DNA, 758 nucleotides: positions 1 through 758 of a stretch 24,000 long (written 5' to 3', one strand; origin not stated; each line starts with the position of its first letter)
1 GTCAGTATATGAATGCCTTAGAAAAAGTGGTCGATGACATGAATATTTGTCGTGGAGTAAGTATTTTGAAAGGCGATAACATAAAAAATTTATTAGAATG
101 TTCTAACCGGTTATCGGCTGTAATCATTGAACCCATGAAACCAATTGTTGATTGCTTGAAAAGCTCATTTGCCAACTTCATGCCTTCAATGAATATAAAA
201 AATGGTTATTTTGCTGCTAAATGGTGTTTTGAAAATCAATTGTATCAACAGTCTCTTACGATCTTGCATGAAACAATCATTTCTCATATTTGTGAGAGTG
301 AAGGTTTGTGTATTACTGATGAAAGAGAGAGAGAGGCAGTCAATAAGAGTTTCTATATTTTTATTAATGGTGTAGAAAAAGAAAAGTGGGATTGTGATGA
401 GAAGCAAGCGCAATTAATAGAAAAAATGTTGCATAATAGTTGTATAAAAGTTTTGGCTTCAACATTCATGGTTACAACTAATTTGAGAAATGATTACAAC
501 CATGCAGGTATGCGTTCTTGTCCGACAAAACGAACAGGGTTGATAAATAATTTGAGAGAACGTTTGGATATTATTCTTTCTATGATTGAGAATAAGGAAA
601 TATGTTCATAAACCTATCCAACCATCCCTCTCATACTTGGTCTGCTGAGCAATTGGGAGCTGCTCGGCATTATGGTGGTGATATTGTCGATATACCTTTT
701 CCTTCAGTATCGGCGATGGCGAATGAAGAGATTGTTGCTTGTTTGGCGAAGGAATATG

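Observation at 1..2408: AT-rich, overlap-coupled trio: Csx1-type HEPN RNase + Csx20-like mini-protein + RecD/Dda-like SF1B helicase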

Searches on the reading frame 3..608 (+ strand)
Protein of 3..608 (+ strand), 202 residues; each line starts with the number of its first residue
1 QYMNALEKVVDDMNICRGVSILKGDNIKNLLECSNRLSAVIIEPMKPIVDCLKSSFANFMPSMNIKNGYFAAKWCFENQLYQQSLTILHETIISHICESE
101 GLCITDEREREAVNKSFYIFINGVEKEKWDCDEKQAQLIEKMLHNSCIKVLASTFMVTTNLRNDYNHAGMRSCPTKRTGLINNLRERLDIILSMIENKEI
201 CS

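Call 4: search_protein_families(library=pfam, proteins=[window:3-608:+], max_evalue=0.1)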
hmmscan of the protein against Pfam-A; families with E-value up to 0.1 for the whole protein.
window:3-608:+ (202 aa): 0 families

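Call 5: search_protein_families(library=ncbifam, proteins=[window:3-608:+], max_evalue=0.1)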
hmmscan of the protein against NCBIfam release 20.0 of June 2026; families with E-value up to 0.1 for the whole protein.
window:3-608:+ (202 aa): 0 families

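Call 6: search_protein_families(library=padloc, proteins=[window:3-608:+], max_evalue=0.1)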
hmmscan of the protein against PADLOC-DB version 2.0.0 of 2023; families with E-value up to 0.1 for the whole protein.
window:3-608:+ (202 aa): 12 families
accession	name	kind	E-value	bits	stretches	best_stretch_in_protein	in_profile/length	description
PDLC01843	CARF2--CARF_HEPN_CSX20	-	7.9e-35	118.7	1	2-195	207-380/498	-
PDLC01687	Csx1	-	1.8e-30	104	1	42-192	1-149/152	Csx1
PDLC01824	CARF2--CARF_HEPN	-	2.9e-30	104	1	3-195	200-373/376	-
PDLC01032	Csx1/Csm6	-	3.4e-29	100.4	1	4-198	190-373/412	CARF+HEPN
PDLC01621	Csx1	-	4.1e-22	77.2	1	4-170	194-340/340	CAS-III; associated_signaling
PDLC01826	CARF2--CARF_HEPN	-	1e-10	39.4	1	25-196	252-392/393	-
PDLC01345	Csx1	-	1.2e-10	39.6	1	3-100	183-266/267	CAS-III; associated_signaling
PDLC01844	CARF2--CARF_HEPN_CSX3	-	2.3e-07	28.1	1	39-196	244-376/464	-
PDLC01830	CARF2--CARF_HEPN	-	0.00022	18.3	1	73-113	297-337/549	-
PDLC01839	CARF2--CARF_HEPN_CARF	-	0.0005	17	1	39-173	238-346/518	-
PDLC01181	CARF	-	0.0067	14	1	71-146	311-384/443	Csx1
PDLC01827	CARF2--CARF_HEPN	-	0.011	13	1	34-117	249-331/393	-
